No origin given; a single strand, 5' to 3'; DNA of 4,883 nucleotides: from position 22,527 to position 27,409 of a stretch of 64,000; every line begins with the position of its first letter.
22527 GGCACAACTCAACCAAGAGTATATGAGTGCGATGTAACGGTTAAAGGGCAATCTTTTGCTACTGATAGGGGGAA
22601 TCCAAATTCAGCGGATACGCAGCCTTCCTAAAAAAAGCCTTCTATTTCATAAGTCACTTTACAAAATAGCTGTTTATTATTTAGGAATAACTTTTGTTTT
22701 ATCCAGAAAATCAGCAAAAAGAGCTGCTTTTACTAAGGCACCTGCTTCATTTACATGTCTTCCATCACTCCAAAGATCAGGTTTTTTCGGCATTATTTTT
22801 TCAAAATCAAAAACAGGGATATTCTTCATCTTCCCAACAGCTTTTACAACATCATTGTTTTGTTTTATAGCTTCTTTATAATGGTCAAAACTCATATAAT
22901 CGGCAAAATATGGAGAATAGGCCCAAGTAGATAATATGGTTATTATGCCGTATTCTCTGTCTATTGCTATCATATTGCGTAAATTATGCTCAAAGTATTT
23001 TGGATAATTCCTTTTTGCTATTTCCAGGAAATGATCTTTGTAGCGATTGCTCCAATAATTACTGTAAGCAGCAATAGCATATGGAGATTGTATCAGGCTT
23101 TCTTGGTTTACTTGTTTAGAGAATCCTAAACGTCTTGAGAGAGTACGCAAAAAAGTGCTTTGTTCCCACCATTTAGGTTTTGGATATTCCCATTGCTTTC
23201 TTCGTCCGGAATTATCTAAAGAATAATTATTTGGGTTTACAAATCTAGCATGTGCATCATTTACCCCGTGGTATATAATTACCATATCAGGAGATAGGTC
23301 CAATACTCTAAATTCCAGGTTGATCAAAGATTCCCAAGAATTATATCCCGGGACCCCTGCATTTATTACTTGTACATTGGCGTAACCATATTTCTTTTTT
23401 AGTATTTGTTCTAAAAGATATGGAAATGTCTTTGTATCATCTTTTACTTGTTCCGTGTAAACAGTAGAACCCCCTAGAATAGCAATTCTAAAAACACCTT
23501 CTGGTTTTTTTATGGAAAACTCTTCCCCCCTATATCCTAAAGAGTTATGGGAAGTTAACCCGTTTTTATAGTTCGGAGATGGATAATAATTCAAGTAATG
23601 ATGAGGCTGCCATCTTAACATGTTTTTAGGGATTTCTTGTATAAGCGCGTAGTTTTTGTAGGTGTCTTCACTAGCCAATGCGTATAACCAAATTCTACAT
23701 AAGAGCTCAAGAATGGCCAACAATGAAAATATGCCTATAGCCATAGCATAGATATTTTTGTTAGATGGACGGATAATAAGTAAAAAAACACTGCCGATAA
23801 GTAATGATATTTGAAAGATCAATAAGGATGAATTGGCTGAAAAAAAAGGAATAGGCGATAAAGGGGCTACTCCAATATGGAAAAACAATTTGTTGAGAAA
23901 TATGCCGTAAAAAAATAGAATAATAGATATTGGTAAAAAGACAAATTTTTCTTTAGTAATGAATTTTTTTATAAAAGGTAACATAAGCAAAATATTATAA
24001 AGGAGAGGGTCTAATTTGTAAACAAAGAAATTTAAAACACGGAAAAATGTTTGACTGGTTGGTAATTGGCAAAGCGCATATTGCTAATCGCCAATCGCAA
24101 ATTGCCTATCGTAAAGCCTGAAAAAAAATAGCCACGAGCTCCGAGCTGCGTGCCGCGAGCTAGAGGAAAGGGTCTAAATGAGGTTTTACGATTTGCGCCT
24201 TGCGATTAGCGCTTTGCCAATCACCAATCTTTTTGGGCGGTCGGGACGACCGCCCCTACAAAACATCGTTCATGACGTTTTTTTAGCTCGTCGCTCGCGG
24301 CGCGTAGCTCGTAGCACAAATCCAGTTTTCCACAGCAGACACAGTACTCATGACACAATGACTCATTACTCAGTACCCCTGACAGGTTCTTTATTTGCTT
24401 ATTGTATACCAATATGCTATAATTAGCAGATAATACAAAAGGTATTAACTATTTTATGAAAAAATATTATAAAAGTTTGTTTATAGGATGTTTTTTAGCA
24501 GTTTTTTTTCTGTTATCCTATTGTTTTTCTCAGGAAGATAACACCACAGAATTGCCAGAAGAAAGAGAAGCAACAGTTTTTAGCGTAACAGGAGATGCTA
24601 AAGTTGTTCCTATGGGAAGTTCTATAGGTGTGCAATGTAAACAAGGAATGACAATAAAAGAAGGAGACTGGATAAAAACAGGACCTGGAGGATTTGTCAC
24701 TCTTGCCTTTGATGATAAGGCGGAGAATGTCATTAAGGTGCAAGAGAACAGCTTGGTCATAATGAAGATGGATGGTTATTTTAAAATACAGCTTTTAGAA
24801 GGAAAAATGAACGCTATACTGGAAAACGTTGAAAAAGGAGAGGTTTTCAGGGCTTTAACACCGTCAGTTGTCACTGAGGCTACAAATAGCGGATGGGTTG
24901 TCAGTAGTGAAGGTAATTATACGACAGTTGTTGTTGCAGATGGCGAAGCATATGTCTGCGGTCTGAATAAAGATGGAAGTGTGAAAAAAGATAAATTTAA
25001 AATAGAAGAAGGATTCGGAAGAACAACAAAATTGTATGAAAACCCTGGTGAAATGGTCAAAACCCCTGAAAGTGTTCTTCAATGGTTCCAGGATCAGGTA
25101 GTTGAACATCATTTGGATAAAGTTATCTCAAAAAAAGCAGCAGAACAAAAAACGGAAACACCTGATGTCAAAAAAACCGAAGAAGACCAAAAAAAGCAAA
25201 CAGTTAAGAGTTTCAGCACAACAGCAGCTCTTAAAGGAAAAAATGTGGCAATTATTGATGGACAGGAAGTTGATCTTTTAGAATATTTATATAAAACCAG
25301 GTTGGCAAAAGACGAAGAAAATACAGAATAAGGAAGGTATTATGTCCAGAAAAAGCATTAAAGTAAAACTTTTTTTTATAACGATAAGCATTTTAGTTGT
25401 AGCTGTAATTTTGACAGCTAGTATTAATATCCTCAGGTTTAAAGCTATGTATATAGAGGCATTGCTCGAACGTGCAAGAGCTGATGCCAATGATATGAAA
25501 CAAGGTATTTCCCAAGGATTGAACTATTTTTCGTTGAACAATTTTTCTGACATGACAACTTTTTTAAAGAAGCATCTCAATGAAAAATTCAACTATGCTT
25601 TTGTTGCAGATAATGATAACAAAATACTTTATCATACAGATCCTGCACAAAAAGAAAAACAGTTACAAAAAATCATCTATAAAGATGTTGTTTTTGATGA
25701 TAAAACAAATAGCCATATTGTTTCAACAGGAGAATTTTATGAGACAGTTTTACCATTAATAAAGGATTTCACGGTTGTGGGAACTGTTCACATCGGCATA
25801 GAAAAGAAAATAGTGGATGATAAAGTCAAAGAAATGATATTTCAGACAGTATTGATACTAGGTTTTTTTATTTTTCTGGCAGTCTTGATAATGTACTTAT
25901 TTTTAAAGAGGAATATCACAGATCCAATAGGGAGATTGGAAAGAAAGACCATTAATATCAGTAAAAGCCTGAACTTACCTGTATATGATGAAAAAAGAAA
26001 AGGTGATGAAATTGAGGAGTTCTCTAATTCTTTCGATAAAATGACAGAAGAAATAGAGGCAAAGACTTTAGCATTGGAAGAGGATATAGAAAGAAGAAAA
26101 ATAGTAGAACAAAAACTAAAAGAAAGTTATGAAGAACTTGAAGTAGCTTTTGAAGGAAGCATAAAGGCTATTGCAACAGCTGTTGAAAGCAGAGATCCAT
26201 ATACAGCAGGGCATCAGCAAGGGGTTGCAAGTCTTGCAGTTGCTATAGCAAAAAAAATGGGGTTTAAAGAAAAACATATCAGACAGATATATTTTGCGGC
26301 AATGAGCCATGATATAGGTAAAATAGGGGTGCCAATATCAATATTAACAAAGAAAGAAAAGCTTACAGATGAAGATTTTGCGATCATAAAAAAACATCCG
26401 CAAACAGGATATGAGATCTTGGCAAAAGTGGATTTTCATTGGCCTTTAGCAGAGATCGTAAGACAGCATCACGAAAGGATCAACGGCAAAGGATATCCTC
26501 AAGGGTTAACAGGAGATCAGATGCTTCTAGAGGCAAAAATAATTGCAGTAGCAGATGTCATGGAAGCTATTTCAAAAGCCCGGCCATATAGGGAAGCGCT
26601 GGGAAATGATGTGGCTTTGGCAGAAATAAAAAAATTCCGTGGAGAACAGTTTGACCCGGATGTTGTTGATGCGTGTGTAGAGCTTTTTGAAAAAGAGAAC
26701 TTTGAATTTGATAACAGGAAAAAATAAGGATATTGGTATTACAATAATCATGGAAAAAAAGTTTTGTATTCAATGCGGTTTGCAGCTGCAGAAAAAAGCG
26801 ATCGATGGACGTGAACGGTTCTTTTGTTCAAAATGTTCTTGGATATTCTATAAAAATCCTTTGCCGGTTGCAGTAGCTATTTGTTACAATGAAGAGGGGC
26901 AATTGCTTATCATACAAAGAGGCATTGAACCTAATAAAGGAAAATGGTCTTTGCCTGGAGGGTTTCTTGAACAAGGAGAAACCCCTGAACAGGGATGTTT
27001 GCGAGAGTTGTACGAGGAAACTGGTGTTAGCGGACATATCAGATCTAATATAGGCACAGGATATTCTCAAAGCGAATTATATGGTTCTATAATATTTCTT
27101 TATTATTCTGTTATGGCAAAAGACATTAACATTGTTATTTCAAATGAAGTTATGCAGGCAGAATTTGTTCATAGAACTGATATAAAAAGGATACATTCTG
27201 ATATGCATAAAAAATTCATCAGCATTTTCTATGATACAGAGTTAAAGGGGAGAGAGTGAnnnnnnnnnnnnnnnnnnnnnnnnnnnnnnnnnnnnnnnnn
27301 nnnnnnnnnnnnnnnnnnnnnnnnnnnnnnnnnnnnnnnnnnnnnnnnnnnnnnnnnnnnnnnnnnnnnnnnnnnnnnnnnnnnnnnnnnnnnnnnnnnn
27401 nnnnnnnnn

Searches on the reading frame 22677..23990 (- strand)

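Call 36: search_protein_families(library=pfam, max_evalue=0.001, proteins=[window:22677-23990:-])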
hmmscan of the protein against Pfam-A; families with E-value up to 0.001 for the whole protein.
window:22677-23990:- (437 aa): 3 families
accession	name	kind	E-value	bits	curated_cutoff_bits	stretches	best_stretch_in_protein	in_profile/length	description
PF13472.12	Lipase_GDSL_2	-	1.1e-15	59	32.9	1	172-418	2-176/178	GDSL-like Lipase/Acylhydrolase family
PF25182.1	NonGDSL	-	5.9e-07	29.4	80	1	165-249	26-110/220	Non-GDSL lipase-like family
PF00657.28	Lipase_GDSL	-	3.6e-06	27.7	23.6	0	169-255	1-98/208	GDSL-like Lipase/Acylhydrolase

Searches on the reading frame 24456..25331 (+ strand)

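Call 36: search_protein_families(library=pfam, max_evalue=0.001, proteins=[window:24456-25331:+])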
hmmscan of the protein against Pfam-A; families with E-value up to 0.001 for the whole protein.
window:24456-25331:+ (291 aa): 1 family
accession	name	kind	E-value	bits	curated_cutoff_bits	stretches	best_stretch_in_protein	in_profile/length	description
PF04773.18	FecR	-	1.6e-05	25.7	24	1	73-164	3-95/97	FecR protein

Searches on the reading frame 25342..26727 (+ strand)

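Call 36: search_protein_families(library=pfam, max_evalue=0.001, proteins=[window:25342-26727:+])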
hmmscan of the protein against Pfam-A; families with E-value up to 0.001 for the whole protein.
window:25342-26727:+ (461 aa): 3 families
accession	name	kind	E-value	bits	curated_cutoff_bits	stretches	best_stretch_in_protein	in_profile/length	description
PF13487.12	HD_5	-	3.7e-37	128.1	27.2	1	277-441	3-170/170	HD domain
PF01966.28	HD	-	1.5e-20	74.1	22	1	289-409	2-115/116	HD domain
PF17203.10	sCache_3_2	-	6.6e-11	42.9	28.4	1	34-165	3-138/140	Single cache domain 3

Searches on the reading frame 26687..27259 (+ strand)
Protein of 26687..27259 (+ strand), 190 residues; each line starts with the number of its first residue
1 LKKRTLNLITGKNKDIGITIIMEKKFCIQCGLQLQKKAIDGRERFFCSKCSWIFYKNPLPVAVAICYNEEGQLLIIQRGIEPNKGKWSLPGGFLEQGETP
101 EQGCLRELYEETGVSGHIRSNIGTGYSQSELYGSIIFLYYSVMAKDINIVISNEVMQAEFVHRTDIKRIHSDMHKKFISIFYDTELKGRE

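Call 36: search_protein_families(library=pfam, max_evalue=0.001, proteins=[window:26687-27259:+])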
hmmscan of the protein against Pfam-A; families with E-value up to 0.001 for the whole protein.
window:26687-27259:+ (190 aa): 3 families
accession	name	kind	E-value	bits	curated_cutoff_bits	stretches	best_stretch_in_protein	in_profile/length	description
PF00293.34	NUDIX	-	1.2e-20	74.3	21.1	1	60-172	4-126/134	NUDIX domain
PF14803.11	Zn_ribbon_Nudix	-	8.3e-08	32.5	25.6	1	25-55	1-33/34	Nudix N-terminal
PF14815.12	NUDIX_4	-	0.00064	19.9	35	1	62-115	1-52/113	NUDIX domain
